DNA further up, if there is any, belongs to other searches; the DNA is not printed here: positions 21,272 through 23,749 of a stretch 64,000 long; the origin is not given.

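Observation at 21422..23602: RecX fused in frame to a membrane anchor, PD40 beta-propeller repeats and an OmpA-like peptidoglycan-binding domain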

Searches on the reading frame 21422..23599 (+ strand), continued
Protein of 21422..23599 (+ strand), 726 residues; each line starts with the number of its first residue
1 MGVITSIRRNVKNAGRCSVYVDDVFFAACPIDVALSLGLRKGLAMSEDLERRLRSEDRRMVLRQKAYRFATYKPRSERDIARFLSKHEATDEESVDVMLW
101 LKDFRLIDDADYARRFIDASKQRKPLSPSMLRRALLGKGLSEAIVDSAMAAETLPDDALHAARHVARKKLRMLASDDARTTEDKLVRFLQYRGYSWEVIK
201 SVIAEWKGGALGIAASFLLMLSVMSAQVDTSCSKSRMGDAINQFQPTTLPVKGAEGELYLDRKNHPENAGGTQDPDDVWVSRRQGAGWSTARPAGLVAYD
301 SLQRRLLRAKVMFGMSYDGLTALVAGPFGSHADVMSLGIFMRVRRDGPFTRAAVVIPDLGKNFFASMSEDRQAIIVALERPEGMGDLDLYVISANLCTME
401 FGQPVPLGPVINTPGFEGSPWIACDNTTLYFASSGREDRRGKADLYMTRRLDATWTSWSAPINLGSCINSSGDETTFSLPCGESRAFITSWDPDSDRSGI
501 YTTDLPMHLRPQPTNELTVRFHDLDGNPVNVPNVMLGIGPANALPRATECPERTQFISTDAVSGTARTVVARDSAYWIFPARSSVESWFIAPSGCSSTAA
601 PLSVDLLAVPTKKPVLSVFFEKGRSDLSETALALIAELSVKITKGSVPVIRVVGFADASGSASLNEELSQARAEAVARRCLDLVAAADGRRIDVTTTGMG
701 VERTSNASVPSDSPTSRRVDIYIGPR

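Call 10: find_encoding_contigs(protein=P0072, flank=6000, max_places=3)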
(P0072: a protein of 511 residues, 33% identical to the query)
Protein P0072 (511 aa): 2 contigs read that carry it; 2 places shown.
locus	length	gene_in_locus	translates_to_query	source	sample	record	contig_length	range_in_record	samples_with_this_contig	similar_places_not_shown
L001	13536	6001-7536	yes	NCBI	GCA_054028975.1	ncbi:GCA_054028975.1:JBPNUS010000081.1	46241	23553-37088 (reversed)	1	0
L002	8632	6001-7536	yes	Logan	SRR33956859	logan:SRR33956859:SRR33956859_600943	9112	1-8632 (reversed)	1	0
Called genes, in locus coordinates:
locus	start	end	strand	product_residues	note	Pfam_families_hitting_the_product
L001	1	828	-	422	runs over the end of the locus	PF02844:GARS_N, PF01071:GARS_A, PF02655:ATP-grasp_3 (weak), PF02786:CPSase_L_D2, PF02843:GARS_C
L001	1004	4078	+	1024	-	PF17517:IgGFc_binding, PF00139:Lectin_legB, PF03388:Lectin_leg-like, PF18483:Lectin_L-type_dom, PF18962:Por_Secre_tail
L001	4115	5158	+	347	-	PF00154:RecA_N, PF06745:ATPase, PF08423:Rad51, PF27531:MT3502_N, PF21096:RecA_C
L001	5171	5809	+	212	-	PF21982:RecX_HTH1, PF02631:RecX_HTH2, PF21981:RecX_HTH3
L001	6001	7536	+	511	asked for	PF07676:PD40 (faint), PF00691:OmpA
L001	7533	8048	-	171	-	-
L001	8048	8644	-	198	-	-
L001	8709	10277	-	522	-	PF01565:FAD_binding_4, PF02913:FAD-oxidase_C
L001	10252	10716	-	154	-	PF22551:TY-Chap1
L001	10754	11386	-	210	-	PF04012:PspA_IM30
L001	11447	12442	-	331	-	PF01112:Asparaginase_2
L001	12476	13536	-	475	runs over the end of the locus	PF08323:Glyco_transf_5, PF00534:Glycos_transf_1, PF13692:Glyco_trans_1_4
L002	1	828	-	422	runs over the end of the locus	PF02844:GARS_N, PF01071:GARS_A, PF02655:ATP-grasp_3 (weak), PF02786:CPSase_L_D2, PF02843:GARS_C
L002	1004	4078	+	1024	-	PF17517:IgGFc_binding, PF00139:Lectin_legB, PF03388:Lectin_leg-like, PF18483:Lectin_L-type_dom, PF18962:Por_Secre_tail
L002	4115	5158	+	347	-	PF00154:RecA_N, PF06745:ATPase, PF08423:Rad51, PF27531:MT3502_N, PF21096:RecA_C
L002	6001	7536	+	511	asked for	PF07676:PD40 (faint), PF00691:OmpA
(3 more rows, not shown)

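Call 11: find_encoding_contigs(protein=P0073, flank=6000, max_places=3)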
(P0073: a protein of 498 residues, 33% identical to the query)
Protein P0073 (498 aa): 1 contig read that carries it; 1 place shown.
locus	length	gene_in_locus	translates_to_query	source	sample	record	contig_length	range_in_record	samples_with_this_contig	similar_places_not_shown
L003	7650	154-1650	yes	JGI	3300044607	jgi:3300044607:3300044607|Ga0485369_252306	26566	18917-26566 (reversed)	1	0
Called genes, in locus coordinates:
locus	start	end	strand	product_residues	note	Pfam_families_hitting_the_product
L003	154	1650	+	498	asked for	PF07676:PD40 (faint), PF00691:OmpA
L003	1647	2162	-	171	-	-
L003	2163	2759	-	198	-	-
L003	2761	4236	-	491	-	PF01565:FAD_binding_4, PF02913:FAD-oxidase_C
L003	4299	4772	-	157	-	PF22551:TY-Chap1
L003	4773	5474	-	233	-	PF04012:PspA_IM30, PF27865:CHP04376 (faint)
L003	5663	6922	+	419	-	PF00994:MoCF_biosynth, PF18146:CinA_KH, PF02464:CinA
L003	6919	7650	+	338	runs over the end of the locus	PF00814:TsaD, PF22521:HypF_C_2 (weak)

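Call 12: find_encoding_contigs(protein=P0022, flank=6000, max_places=3)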
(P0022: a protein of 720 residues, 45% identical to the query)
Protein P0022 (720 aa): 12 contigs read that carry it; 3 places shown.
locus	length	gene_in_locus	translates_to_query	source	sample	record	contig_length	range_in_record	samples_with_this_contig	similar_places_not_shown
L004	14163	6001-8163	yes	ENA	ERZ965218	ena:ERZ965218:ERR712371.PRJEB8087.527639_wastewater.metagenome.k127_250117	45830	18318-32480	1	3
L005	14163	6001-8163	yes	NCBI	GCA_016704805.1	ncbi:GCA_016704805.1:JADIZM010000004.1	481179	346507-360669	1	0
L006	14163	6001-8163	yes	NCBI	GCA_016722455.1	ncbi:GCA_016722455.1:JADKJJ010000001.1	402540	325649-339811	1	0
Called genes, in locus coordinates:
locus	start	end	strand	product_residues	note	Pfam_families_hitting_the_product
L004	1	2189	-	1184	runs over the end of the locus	PF16078:2-oxogl_dehyd_N, PF00198:2-oxoacid_dh, PF00676:E1_dh, PF02779:Transket_pyr, PF16870:OxoGdeHyase_C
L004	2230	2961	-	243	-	PF02578:Cu-oxidase_4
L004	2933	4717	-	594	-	PF13567:DUF4131 (weak), PF03772:Competence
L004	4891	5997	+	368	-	-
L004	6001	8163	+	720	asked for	PF27462:RecX_N (faint), PF21982:RecX_HTH1 (weak), PF02631:RecX_HTH2 (weak), PF21981:RecX_HTH3, PF07676:PD40, PF00691:OmpA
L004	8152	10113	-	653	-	PF03065:Glyco_hydro_57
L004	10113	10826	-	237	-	PF10677:DUF2490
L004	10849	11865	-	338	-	PF01758:SBF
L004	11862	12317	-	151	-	PF01451:LMWPc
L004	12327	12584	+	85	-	-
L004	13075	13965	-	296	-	PF02401:LYTB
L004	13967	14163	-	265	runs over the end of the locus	PF02224:Cytidylate_kin, PF13189:Cytidylate_kin2, PF13207:AAA_17 (faint), PF13238:AAA_18, PF13671:AAA_33 (faint)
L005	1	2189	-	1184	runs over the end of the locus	PF16078:2-oxogl_dehyd_N, PF00198:2-oxoacid_dh, PF00676:E1_dh, PF02779:Transket_pyr, PF16870:OxoGdeHyase_C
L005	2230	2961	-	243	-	PF02578:Cu-oxidase_4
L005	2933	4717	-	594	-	PF13567:DUF4131 (weak), PF03772:Competence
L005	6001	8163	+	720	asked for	PF27462:RecX_N (faint), PF21982:RecX_HTH1 (weak), PF02631:RecX_HTH2 (weak), PF21981:RecX_HTH3, PF07676:PD40, PF00691:OmpA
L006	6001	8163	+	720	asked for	PF27462:RecX_N (faint), PF21982:RecX_HTH1 (weak), PF02631:RecX_HTH2 (weak), PF21981:RecX_HTH3, PF07676:PD40, PF00691:OmpA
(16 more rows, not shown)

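Call 18: find_related_loci(query=A1, collection=genome_contigs, flank=6000)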
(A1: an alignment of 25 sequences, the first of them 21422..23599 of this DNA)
Query A1 (726 aa) in genome_contigs; peptide patterns used: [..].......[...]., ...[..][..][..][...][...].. (x = any residue, [..] = any of these).
217 stretches matched a pattern; 128 encode a relative of the query (tblastn E <= 1e-3); the best 80 are kept; 79 distinct loci.
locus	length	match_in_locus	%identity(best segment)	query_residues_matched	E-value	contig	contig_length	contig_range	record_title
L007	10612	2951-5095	55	1-725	0e+0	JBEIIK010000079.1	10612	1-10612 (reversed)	MAG: Ignavibacteria bacterium isolate Sample-102-S76-bin-82 Sample_102_S76-bin_82-k141_710560, whole genome shotgun sequ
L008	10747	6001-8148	54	1-725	0e+0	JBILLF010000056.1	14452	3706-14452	MAG: Patescibacteria group bacterium isolate ME2017-07-27_3300044645_group7_bin150 Rohwer_bin1101_scaffold_3707_c1, whol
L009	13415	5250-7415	61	1-725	0e+0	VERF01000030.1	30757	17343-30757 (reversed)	MAG: Candidatus Kapaibacterium sp. isolate ZLKRG33 NODE_1152_length_30757_cov_9.091283, whole genome shotgun sequence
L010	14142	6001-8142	52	1-722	0e+0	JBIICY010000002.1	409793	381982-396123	MAG: Patescibacteria group bacterium isolate ME2000-08-01pf_3300043466_group1_bin64 Rohwer_bin1096_scaffold_5_c1, whole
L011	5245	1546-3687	52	1-722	0e+0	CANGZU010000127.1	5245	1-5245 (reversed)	MAG: Ignavibacteria bacterium isolate RE-18aug17-99 genome assembly, contig: RE-18aug17-C31580, whole genome shotgun seq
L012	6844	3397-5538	52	1-722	0e+0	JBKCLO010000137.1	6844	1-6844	MAG: Ignavibacteria bacterium isolate samp_510_concoct_1221 samp_510_1220166, whole genome shotgun sequence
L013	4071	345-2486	52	1-722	0e+0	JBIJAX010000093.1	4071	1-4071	MAG: Candidatus Kapaibacterium sp. isolate ME2006-08-01D12_3300042387_group2_bin83 Rohwer_bin1098_scaffold_21598_c1, who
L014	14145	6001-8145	51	1-722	0e+0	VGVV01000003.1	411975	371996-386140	MAG: Ignavibacteria bacterium isolate M_surface_10_mx_236 M_surface_10_mx_236_Ga0194123_10000013, whole genome shotgun s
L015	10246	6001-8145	52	1-725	0e+0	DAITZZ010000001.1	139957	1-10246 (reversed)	MAG TPA_asm: bacterium isolate CTOTU1238 NODE_9_length_139957_cov_22.116260, whole genome shotgun sequence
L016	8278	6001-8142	52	1-725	0e+0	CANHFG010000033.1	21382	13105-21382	MAG: Ignavibacteria bacterium isolate RE-18aug17-124 genome assembly, contig: RE-18aug17-C3298, whole genome shotgun seq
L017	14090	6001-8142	52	1-725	0e+0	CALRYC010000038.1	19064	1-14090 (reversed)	MAG: Chitinophaga pinensis isolate JJ-MA1B5-281-8-m1-bin330 genome assembly, contig: JJ-MA1B5-281-C606, whole genome sho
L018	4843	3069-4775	56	1-574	0e+0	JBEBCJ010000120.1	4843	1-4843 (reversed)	MAG: Bacteroidota bacterium isolate blackwarrior_2019_sw_WHONDRS-S19S_0021_B_bin.5 scaffold_1232477, whole genome shotgu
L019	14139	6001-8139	46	1-722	0e+0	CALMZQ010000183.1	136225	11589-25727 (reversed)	MAG TPA_asm: uncultured Ignavibacteria bacterium isolate SRR6670123_bin.14_CONCOCT_v1.1_MAG genome assembly, contig: ERZ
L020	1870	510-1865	61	1-452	0e+0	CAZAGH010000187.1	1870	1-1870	MAG TPA_asm: uncultured Melioribacter sp. isolate SRP278252_co3_78 genome assembly, contig: NODE_164590_length_1870_cov_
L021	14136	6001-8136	43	1-722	9e-171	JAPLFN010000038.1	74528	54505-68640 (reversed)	MAG: Candidatus Kapaibacterium sp. isolate LacPavin_0818_WC45_MAG_51_7 LacPavin_0818_WC45_scaffold_151034, whole genome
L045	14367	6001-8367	28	12-723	4e-74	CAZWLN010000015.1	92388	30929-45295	MAG TPA_asm: uncultured Hyphomicrobiales bacterium isolate binchicken_co20_189 genome assembly, contig: NODE_641_length_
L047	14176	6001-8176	31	3-721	2e-58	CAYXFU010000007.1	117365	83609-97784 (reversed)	MAG TPA_asm: uncultured Hyphomicrobiales bacterium isolate SRP272421_co4_697 genome assembly, contig: NODE_147_length_11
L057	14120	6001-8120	30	16-723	2e-53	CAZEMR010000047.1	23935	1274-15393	MAG TPA_asm: uncultured Hyphomicrobiales bacterium isolate SRP252850_co1_161 genome assembly, contig: NODE_3736_length_2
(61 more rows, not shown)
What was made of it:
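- Tried and rejected: It was repeated with A1 (call 18).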

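Call 31: predict_structure(alignment_id=A1)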
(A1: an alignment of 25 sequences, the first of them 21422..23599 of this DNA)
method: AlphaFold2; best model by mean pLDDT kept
length: 726 residues; sequences in the alignment: 25
mean_pLDDT: 86.8   pTM: 0.64
mean pLDDT of the five models: 86.8, 85.6, 85.0, 83.5, 83.3
residues with pLDDT >= 90: 376; 70-90: 289; 50-70: 49; < 50: 12
segments of 3 or more residues with pLDDT < 50: 219-230
pLDDT, mean of each block of 10 residues (from residue 1): 89 86 90 89 92 89 91 88 92 92 90 92 88 93 94 88 89 81 93 93 85 53 41 82 78 91 77 79 89 89 87 94 92 90 91 92 92 94 90 90 93 90 96 78 89 91 88 83 92 84 92 94 89 88 68 87 92 89 79 86 91 91 91 88 74 91 93 93 66 87 75 88 81
secondary structure, 60 per line:
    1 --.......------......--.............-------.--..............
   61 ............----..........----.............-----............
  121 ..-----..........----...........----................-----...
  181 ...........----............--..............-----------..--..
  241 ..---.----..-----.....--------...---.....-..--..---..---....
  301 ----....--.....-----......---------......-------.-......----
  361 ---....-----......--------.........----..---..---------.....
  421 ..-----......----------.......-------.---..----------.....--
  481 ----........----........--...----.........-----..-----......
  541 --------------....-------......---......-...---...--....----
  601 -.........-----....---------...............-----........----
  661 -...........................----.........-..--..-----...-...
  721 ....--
elements in order (helices of 4 or more, strands of 3 or more residues): E3-9 E16-21 E24-30 H31-36 H47-72 H77-86 H91-103 H109-122 H128-137 H142-152 H157-172 H178-191 H196-207 H210-223 H239-242 E258-262 E277-281 E297-300 E305-308 E311-315 E321-326 E336-341 E351-356 E364-367 E373-378 E387-395 E416-422 E428-433 E444-450 E474-478 E485-492 E497-504 E514-522 E535-540 E555-558 E566-571 E575-580 E588-590 E593-596 E602-610 E616-619 H629-643 E649-656 H662-688 E693-701 E718-724
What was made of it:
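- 21422..21601 (+): RecX N-terminal domain (aa 1-60; three beta-strands plus a helix); the most conserved part of the protein. Model strands are E3-9, E16-21 and E24-30 (call 31).
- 22037..22099 (+): Internal signal-peptide-like segment (aa 206-226, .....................): basic n-region (K207), h-region of about 15 residues, small/polar c-region ending M-S-A. The model shows helix 210-223 with low pLDDT (call 31).
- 22100..22951 (+): Mature N-terminal motif plus PD40 (TolB-like) beta-propeller, aa 227-510. The model is all-beta with pLDDT about 90 (call 31).
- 22952..23257 (+): CRD-like beta-sandwich linker domain, aa 511-612. The model shows beta strands 514-610 (call 31).
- On RecX family (Pfam RecX_HTH1/2/3, RecX_N): The model shows nine helices between residues 47 and 207 (call 31).
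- The segment is hydrophobic enough for a membrane helix, and the model shows helix 210-223 (call 31). The full-length model is confident, with mean pLDDT 86.8 (call 31).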

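Call 35: fold_search(model_id=the predicted structure, library=pdb)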
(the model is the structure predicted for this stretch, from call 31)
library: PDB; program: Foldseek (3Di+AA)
matches with E <= 10: 1233; with E <= 0.001: 296
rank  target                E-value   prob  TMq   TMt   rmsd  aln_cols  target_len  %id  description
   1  3d5l_A                8.0e-12  1.00  0.25  0.76   3.7       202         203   23  Crystal structure of regulatory protein RecX (released 2008-06-10)
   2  3d5l_B                3.2e-10  1.00  0.24  0.77   3.6       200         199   23  Crystal structure of regulatory protein RecX (released 2008-06-10)
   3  6rg2_A                2.1e-06  1.00  0.23  0.42  17.2       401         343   15  Photorhabdus laumondii lectin PLL2 in complex with 3-O-methyl-D-glucose (released 2020-07-01)
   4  7zb0_A                2.6e-06  1.00  0.20  0.20  24.3       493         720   13  macrocyclase OphP with 15mer (released 2022-07-06)
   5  6t96                  2.8e-06  1.00  0.21  0.38  18.3       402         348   12  Photorhabdus laumondii subsp. laumondii lectin PLL3 (released 2019-12-25)
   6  3e3v                  2.9e-06  1.00  0.19  0.82   2.5       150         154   19  Crystal structure of RecX from Lactobacillus salivarius (released 2008-09-02)
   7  7mx5_A                4.4e-06  1.00  0.21  0.35   8.8       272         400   11  Crystal structure of TolB from Acinetobacter baumannii (released 2021-05-26)
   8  8ic1_A                4.7e-06  1.00  0.23  0.33  20.8       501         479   10  endo-alpha-D-arabinanase EndoMA1 D51N mutant from Microbacterium arabinogalactanolyticum in complex with arabinooligos (released 2023-08-16)
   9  7mx5_B                4.9e-06  1.00  0.21  0.36   8.8       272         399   10  Crystal structure of TolB from Acinetobacter baumannii (released 2021-05-26)
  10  6igr_B                6.0e-06  1.00  0.20  0.24  21.1       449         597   13  Crystal structure of S9 peptidase (S514A mutant in inactive state) from Deinococcus radiodurans R1 (released 2018-11-14)
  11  1wl7                  6.7e-06  1.00  0.24  0.48   7.5       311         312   12  Structure of the thermostable arabinanase (released 2005-06-21)
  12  6ikg_D                8.2e-06  1.00  0.21  0.23  20.4       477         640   12  Crystal structure of substrate-bound S9 peptidase (S514A mutant) from Deinococcus radiodurans (released 2018-11-14)
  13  5mxf                  1.2e-05  1.00  0.21  0.39  17.7       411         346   12  Photorhabdus asymbiotica lectin (PHL) in complex with alpha-methyl fucoside (released 2017-08-09)
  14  5yzo_A                1.3e-05  1.00  0.20  0.22  25.8       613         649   12  Crystal structure of S9 peptidase mutant (S514A) from Deinococcus radiodurans R1 (released 2018-11-14)
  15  7bwb                  1.5e-05  1.00  0.25  0.37  19.8       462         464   10  Bombyx mori GH32 beta-fructofuranosidase BmSUC1 (released 2020-11-04)
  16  3c1d_B                1.6e-05  1.00  0.18  0.77   3.6       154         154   29  X-ray crystal structure of RecX (released 2008-07-15)
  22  3c1d_A                2.2e-05  1.00  0.18  0.82   3.2       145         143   31  X-ray crystal structure of RecX (released 2008-07-15)
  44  3td3_A                5.3e-05  1.00  0.13  0.74   2.6       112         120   25  Crystal structure of OmpA-like domain from Acinetobacter baumannii in complex with glycine (released 2011-10-26)
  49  4b5c_C                6.9e-05  1.00  0.14  0.73   3.5       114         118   24  Crystal structure of the peptidoglycan-associated lipoprotein from Burkholderia pseudomallei (released 2013-08-14)
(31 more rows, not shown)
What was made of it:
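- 21602..22036 (+): RecX core: three tandem three-helix repeats (aa 61-205). Foldseek hits RecX 3d5l (TM-score 0.76), 3c1d and 3e3v (call 35).
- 22100..22951 (+): Foldseek hits TolB 7mx5 (call 35).
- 23258..23599 (+): OmpA_C-like peptidoglycan-binding domain, aa 613-726, with invariant D657, N665 and R672. Foldseek hits 3td3 and 4b5c (call 35).
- On RecX family (Pfam RecX_HTH1/2/3, RecX_N): Foldseek hits RecX 3d5l at E = 8e-12 with TM-score 0.76 (call 35).
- Closest known: RecX. Same: Structural match with TM-score 0.76-0.82, normalised to the target (call 35).
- Closest known: TolB / Pal. Same: A PD40 propeller (Foldseek 7mx5) and a Pal-like OmpA_C domain (4b5c) occur in one periplasmic chain (call 35).
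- Checked: The AlphaFold2 model (call 31, mean pLDDT 86.8) and Foldseek against the PDB (call 35) confirm the domains: RecX 3d5l with TM-score (target-normalised) 0.76 over 202 columns, plus 3c1d and 3e3v; TolB propeller 7mx5; OmpA-like 3td3; Pal 4b5c.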
